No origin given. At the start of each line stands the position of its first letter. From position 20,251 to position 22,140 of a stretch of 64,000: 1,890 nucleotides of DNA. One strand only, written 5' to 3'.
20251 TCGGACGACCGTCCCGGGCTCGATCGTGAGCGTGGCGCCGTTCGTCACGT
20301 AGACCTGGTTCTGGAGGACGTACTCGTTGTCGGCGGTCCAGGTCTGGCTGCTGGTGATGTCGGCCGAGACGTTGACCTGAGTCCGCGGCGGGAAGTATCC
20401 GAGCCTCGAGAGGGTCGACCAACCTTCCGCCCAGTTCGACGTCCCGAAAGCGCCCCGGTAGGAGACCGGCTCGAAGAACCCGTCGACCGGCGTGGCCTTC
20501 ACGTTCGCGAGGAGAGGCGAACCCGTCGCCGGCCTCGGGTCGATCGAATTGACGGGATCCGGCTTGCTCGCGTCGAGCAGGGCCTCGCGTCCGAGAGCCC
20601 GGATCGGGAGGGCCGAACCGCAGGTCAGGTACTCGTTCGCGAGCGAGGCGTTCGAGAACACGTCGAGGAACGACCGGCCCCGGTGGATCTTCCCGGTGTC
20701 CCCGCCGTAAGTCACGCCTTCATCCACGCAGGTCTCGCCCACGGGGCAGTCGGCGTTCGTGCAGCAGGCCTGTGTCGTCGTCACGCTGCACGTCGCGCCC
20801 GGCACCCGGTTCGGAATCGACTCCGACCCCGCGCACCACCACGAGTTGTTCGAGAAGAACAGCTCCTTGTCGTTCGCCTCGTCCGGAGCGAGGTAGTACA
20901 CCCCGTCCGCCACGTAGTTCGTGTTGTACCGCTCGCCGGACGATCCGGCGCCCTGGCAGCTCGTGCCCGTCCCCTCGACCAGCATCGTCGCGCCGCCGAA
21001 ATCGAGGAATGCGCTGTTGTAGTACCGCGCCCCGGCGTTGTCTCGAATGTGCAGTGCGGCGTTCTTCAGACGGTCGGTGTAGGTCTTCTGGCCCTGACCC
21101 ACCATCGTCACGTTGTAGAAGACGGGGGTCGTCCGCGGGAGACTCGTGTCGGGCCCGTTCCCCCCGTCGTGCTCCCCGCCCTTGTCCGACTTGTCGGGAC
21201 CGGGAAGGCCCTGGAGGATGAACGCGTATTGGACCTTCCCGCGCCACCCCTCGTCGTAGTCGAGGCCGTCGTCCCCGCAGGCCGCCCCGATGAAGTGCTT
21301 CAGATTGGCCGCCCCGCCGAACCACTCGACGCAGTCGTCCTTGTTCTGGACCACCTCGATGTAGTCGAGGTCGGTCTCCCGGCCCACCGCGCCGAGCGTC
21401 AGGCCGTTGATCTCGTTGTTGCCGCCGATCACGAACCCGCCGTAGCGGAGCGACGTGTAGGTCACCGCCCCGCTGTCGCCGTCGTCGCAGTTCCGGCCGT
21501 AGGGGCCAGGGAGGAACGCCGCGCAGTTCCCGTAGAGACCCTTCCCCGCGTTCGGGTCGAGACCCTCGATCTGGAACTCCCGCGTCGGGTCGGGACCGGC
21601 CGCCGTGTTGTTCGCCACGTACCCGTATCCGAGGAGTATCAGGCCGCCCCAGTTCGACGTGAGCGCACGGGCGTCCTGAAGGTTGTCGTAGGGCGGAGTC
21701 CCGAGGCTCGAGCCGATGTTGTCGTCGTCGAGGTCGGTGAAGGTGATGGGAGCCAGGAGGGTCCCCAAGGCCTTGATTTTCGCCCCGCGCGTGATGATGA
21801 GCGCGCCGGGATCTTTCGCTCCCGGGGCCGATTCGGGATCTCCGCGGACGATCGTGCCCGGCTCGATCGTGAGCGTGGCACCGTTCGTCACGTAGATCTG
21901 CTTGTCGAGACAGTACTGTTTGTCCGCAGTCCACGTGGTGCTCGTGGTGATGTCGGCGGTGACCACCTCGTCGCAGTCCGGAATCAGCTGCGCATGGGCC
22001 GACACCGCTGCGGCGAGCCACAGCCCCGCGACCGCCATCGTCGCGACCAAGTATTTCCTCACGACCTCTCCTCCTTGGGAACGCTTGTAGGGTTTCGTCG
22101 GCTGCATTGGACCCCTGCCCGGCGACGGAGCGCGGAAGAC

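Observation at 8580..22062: Dedicated TonB-dependent uptake system embedded in the phosphate supercluster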

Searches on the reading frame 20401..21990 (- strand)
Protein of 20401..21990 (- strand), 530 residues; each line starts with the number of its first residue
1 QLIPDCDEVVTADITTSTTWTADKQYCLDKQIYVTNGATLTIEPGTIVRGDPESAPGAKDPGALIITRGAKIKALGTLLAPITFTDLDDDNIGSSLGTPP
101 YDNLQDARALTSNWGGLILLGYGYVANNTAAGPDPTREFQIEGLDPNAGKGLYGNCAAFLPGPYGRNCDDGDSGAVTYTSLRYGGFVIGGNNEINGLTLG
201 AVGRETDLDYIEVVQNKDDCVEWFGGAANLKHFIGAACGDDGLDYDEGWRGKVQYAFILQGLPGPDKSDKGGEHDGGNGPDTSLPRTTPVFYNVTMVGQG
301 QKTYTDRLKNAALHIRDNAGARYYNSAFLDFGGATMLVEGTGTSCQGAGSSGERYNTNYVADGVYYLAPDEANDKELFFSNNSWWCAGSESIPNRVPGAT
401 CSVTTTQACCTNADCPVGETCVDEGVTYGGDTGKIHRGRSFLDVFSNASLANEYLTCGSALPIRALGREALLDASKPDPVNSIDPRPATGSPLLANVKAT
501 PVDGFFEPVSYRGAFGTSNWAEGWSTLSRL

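Call 28: find_related_loci(query=A1, collection=genome_contigs, flank=10000)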
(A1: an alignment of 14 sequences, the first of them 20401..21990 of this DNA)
Query A1 (530 aa) in genome_contigs; peptide patterns used: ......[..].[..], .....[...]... (x = any residue, [..] = any of these).
600 stretches matched a pattern (row limit reached: there are more); 587 encode a relative of the query (tblastn E <= 1e-3); the best 80 are kept; 79 distinct loci.
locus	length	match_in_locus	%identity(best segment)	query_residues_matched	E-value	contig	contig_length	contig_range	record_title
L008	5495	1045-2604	57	10-530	0e+0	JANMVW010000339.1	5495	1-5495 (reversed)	MAG: Acidobacteriota bacterium isolate OTE_88_metabat_458 OTE_88_k141_929168, whole genome shotgun sequence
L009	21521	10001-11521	58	9-530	8e-180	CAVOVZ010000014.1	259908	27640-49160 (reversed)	MAG: Terriglobia bacterium isolate MFD00032.bin.1.110 genome assembly, contig: contig_25579, whole genome shotgun sequen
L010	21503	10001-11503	52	9-530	3e-150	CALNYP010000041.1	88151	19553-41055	MAG: uncultured bacterium isolate LOGT_bin.0176 genome assembly, contig: contig_120926, whole genome shotgun sequence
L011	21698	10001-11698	48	7-530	2e-145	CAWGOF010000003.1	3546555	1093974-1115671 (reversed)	MAG: uncultured Acidobacteriota bacterium isolate MFD05567.bin.2.45 genome assembly, contig: contig_8950, whole genome s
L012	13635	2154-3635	42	4-530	2e-99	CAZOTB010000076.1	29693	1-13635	MAG TPA_asm: uncultured Verrucomicrobiota bacterium isolate binchicken_co107_139 genome assembly, contig: NODE_3884_leng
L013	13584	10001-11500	40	14-530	5e-91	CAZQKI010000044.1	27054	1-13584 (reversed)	MAG TPA_asm: uncultured Lentisphaerales bacterium isolate SRP272421_co1_165 genome assembly, contig: NODE_4174_length_27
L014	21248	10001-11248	37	9-530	2e-76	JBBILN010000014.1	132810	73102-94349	MAG: bacterium isolate BQF270218_bin_21 NODE_54_length_132810_cov_23.838545, whole genome shotgun sequence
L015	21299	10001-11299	35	2-529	1e-76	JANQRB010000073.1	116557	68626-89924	MAG: Candidatus Kapaibacterium sp. isolate IP29b_bin.46 k99_95162, whole genome shotgun sequence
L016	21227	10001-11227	37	8-527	3e-77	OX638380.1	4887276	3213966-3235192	MAG: uncultured Verrucomicrobiae bacterium isolate efd5e50e-5b6a-4a0f-a0a2-e496bae301b3 genome assembly, chromosome: 1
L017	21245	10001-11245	48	10-528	9e-74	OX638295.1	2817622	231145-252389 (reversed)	MAG: Rhodothermales bacterium isolate 379627e8-994f-481d-907a-dd5b185e1f88 genome assembly, chromosome: 1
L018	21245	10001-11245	48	14-529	4e-73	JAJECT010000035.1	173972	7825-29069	MAG: Rhodothermales bacterium isolate jk18xAbins.31 k141_673225, whole genome shotgun sequence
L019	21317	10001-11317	35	15-530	7e-73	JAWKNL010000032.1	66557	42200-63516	MAG: Bacteroidia bacterium isolate ABC2.128 ABC2.128.fa-32, whole genome shotgun sequence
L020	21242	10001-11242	47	10-528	2e-72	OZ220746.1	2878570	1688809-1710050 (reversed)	MAG: Rhodothermales bacterium isolate 9cc831bd-bc70-4893-94b0-cd5ea3f684b8 genome assembly, chromosome: 1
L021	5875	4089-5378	45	2-530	4e-72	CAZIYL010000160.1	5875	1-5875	MAG TPA_asm: uncultured Deferribacteres bacterium isolate binchicken_co164_28 genome assembly, contig: NODE_6715_length_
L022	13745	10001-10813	46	16-331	7e-71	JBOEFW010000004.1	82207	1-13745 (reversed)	MAG: Aureispira sp. isolate PBSAbac1 PBSA13_contig_122, whole genome shotgun sequence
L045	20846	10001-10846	43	7-332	3e-64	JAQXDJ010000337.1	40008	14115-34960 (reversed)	MAG: Vicingaceae bacterium isolate cluster4_bin.65 k119_562183, whole genome shotgun sequence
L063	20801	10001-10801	44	23-329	2e-62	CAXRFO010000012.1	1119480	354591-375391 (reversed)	MAG: Flavobacteriales bacterium isolate YZ09aD_2.103 genome assembly, contig: k141_1599875, whole genome shotgun sequenc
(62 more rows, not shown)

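Call 30: predict_structure(alignment_id=A1)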
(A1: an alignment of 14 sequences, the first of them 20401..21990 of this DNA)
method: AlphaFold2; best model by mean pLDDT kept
length: 530 residues; sequences in the alignment: 14
mean_pLDDT: 61.8   pTM: 0.70
mean pLDDT of the five models: 61.8, 61.6, 56.9, 56.1, 52.6
residues with pLDDT >= 90: 1; 70-90: 187; 50-70: 210; < 50: 132
segments of 3 or more residues with pLDDT < 50: 1-3, 89-103, 107-113, 121-174, 184-193, 201-204, 278-285, 363-365, 389-394, 427-430, 439-444, 446-448, 528-530
pLDDT, mean of each block of 10 residues (from residue 1): 66 87 83 74 79 58 64 63 58 42 49 53 33 33 36 34 36 49 43 53 58 67 69 75 69 84 56 62 54 81 59 74 80 65 68 69 50 60 59 53 69 79 57 55 47 58 82 70 83 68 68 77 58
secondary structure, 60 per line:
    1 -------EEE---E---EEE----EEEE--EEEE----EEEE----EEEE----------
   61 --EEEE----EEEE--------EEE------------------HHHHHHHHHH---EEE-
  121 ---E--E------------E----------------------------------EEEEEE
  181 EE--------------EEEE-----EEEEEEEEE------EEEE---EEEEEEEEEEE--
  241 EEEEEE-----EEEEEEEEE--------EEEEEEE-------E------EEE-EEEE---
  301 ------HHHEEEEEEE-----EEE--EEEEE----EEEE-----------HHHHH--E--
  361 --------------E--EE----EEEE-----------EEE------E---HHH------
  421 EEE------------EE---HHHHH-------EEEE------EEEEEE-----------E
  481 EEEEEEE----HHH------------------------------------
elements in order: E8-10 E18-20 E25-28 E31-34 E39-42 E47-50 E63-66 E71-74 E83-85 H104-113 E117-119 E175-182 E197-200 E206-214 E221-224 E228-238 E241-246 E252-260 E269-275 E290-292 E294-297 E310-316 E322-324 E327-331 E336-339 H351-355 E384-387 E399-401 E421-423 H441-445 E453-456 E463-468 E480-487

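Call 35: fold_search(model_id=the predicted structure, library=pdb)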
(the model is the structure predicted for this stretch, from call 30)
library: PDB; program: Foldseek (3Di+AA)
matches with E <= 10: 178; with E <= 0.001: 0
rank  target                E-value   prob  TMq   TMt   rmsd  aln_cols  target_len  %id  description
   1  5w6p_D                1.3e-02  0.63  0.18  0.15  14.7       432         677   12  Crystal structure of Bacteriophage CBA120 tailspike protein 2 enzymatically active domain (TSP2dN, orf211) (released 2018-10-24)
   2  5w6p_A                4.3e-02  0.47  0.20  0.16  14.8       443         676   12  Crystal structure of Bacteriophage CBA120 tailspike protein 2 enzymatically active domain (TSP2dN, orf211) (released 2018-10-24)
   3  4nk6                  4.9e-02  0.20  0.15  0.17  13.4       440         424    9  Crystal Structure of the periplasmic alginate epimerase AlgG (released 2014-01-15)
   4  2vfm                  7.5e-02  0.09  0.14  0.13  17.4       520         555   11  Low Temperature Structure of P22 Tailspike Protein Fragment (109-666) (released 2008-12-16)
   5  9fdy_C                1.3e-01  0.04  0.06  0.09  21.7       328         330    7  Betaglycan Orphan Domain (ratBGo) in complex with TGF-b1 and extracellular domain of TGFBRII (released 2025-03-12)
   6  5w6p_F                1.4e-01  0.28  0.20  0.16  14.1       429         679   11  Crystal structure of Bacteriophage CBA120 tailspike protein 2 enzymatically active domain (TSP2dN, orf211) (released 2018-10-24)
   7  6f7k_B                1.5e-01  0.41  0.21  0.20  12.4       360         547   11  Crystal structure of Dettilon tailspike protein (gp208) (released 2018-12-19)
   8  6w4q_E                1.5e-01  0.20  0.19  0.14  15.3       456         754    9  Crystal structure of full-length tailspike protein 2 (TSP2, ORF211) ) from Escherichia coli O157:H7 bacteriophage CAB1 (released 2021-01-20)
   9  4ozy                  1.7e-01  0.12  0.16  0.18  13.9       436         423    7  Crystal Structure of the periplasmic alginate epimerase AlgG T265N mutant (released 2015-03-04)
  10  4pew_A                1.8e-01  0.08  0.14  0.14  18.1       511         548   10  Structure of sacteLam55A from Streptomyces sp. SirexAA-E (released 2015-03-18)
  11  5gai_0                1.8e-01  0.21  0.20  0.17  12.1       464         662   10  Probabilistic Structural Models of Mature P22 Bacteriophage Portal, Hub, and Tailspike proteins (released 2016-02-17)
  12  7o0y_A                1.8e-01  0.11  0.16  0.19  14.8       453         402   11  ABC transporter NosDFY, nucleotide-free in GDN (released 2022-04-13)
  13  6f7k_A                1.9e-01  0.23  0.19  0.19  13.3       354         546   13  Crystal structure of Dettilon tailspike protein (gp208) (released 2018-12-19)
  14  8wm1_A                2.1e-01  0.33  0.20  0.22  17.0       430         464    9  DHS dehydratase (released 2024-10-02)
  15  4ozz                  2.7e-01  0.41  0.24  0.29  15.4       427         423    8  Crystal Structure of the periplasmic alginate epimerase AlgG T265N T268M double mutant (released 2015-03-04)
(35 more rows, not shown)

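Call 47: search_protein_families(library=pfam, proteins=[L045:5928-7007:-, L045:7010-7768:-, L045:7846-8874:-, L045:8901-9578:-, L045:9818-11176:+, L045:11363-14176:+, L063:7400-8440:-, L063:9746-11212:+, L063:11278-12948:+, L063:14850-17486:+], max_evalue=0.001)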
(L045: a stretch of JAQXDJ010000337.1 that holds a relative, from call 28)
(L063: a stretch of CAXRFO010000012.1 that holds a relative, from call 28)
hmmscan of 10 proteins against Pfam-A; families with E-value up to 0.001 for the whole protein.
L045:5928-7007:- (359 aa): 4 families
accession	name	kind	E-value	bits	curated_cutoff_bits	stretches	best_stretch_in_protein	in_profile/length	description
PF00534.26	Glycos_transf_1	-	4.4e-43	147.2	26.4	1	180-339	9-171/172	Glycosyl transferases group 1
PF13692.12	Glyco_trans_1_4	-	1.3e-36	126.4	27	1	188-325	3-141/142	Glycosyl transferases group 1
PF13439.12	Glyco_transf_4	-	1.9e-07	31.7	28.5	1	16-171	1-167/170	Glycosyltransferase Family 4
PF13524.12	Glyco_trans_1_2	-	0.00025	21.5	25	1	209-356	7-144/144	Glycosyl transferase-like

L045:7010-7768:- (252 aa): 3 families
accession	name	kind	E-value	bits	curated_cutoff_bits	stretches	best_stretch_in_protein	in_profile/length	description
PF00535.33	Glycos_transf_2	-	6.1e-22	78.8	23.3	1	6-124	1-128/168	Glycosyl transferase family 2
PF13704.12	Glyco_tranf_2_4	-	8.4e-05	23.4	27.5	1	13-89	2-86/98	Glycosyl transferase family 2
PF25264.1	DUF7864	-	0.00019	21.5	27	1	1-59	100-158/182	Domain of unknown function (DUF7864)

L045:7846-8874:- (342 aa): 2 families
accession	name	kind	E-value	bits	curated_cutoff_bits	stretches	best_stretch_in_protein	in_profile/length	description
PF02518.31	HATPase_c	-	3.7e-28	98.6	26.4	1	231-341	2-109/111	Histidine kinase-, DNA gyrase B-, and HSP90-like ATPase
PF00512.31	HisKA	-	3.8e-13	49.7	26.9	1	117-183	2-66/66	His Kinase A (phospho-acceptor) domain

L045:8901-9578:- (225 aa): 2 families
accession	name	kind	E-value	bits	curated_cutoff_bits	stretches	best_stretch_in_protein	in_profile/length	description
PF00072.30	Response_reg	-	4.7e-30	104.5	30.2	1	6-117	1-110/111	Response regulator receiver domain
PF00486.34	Trans_reg_C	-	2.7e-25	88.7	26.2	1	152-223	1-77/77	Transcriptional regulatory protein, C terminal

L045:9818-11176:+ (452 aa): 0 families

L045:11363-14176:+ (937 aa): 4 families
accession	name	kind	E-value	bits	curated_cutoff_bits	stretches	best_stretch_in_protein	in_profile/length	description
PF00593.30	TonB_dep_Rec_b-barrel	-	7.4e-31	108.9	27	1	464-901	58-436/436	TonB dependent receptor-like, beta-barrel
PF13715.12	CarbopepD_reg_2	-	2.4e-18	66.4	32.2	1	23-110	1-88/88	CarboxypepD_reg-like domain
PF13620.12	CarboxypepD_reg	-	9.6e-14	51.9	32.3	1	23-98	2-81/82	Carboxypeptidase regulatory-like domain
PF07715.20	Plug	-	5.1e-10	40.3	23.9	1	127-223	3-102/107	TonB-dependent Receptor Plug Domain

L063:7400-8440:- (346 aa): 4 families
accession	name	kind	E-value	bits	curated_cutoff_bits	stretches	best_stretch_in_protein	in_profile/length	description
PF02518.31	HATPase_c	-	3.4e-32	111.6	26.4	1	236-345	2-109/111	Histidine kinase-, DNA gyrase B-, and HSP90-like ATPase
PF00512.31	HisKA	-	2.8e-13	50.1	26.9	1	122-187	2-65/66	His Kinase A (phospho-acceptor) domain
PF13581.12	HATPase_c_2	-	5.7e-05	23.6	27.4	1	240-323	32-112/127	Histidine kinase-like ATPase domain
PF14501.12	HATPase_c_5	-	6.5e-05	23.2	22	1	240-330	6-89/102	GHKL domain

L063:9746-11212:+ (488 aa): 0 families

L063:11278-12948:+ (556 aa): 4 families
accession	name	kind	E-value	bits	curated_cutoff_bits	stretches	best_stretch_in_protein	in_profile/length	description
PF00072.30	Response_reg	-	4.3e-27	94.9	30.2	1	307-422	1-110/111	Response regulator receiver domain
PF02518.31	HATPase_c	-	1.5e-24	87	26.4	1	170-284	1-109/111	Histidine kinase-, DNA gyrase B-, and HSP90-like ATPase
PF00512.31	HisKA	-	1.4e-20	73.5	26.9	1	59-123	2-66/66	His Kinase A (phospho-acceptor) domain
PF01627.28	Hpt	-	3.5e-06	27.6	24.6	1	461-507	2-48/84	Hpt domain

L063:14850-17486:+ (878 aa): 9 families
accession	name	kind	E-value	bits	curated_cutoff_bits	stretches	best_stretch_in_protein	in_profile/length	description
PF11987.13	IF-2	-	4.1e-41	140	27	1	653-768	2-117/117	Translation-initiation factor 2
PF00009.33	GTP_EFTU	-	1.7e-35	122.7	26.5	1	381-538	5-183/188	Elongation factor Tu GTP binding domain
PF22042.2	EF-G_D2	-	1.1e-27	96.3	27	1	554-632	2-83/84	Elongation factor G domain 2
PF04760.21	IF2_N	-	9.6e-20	70.6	25.3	1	302-352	1-52/53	Translation initiation factor IF-2, N-terminal region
PF01926.29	MMR_HSR1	-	3.4e-11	43.7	21.9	1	382-488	2-113/113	50S ribosome-binding GTPase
PF03144.31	GTP_EFTU_D2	-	6e-10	39.9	30.3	1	799-866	1-72/73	Elongation factor Tu domain 2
PF00071.28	Ras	-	2.3e-05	24.5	21.6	1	383-538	3-157/162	Ras family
PF02421.24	FeoB_N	-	6.9e-05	22.9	27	1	382-536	3-155/156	Ferrous iron transport protein B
PF00025.27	Arf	-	0.00027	20.9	22.3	1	384-538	19-171/174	ADP-ribosylation factor family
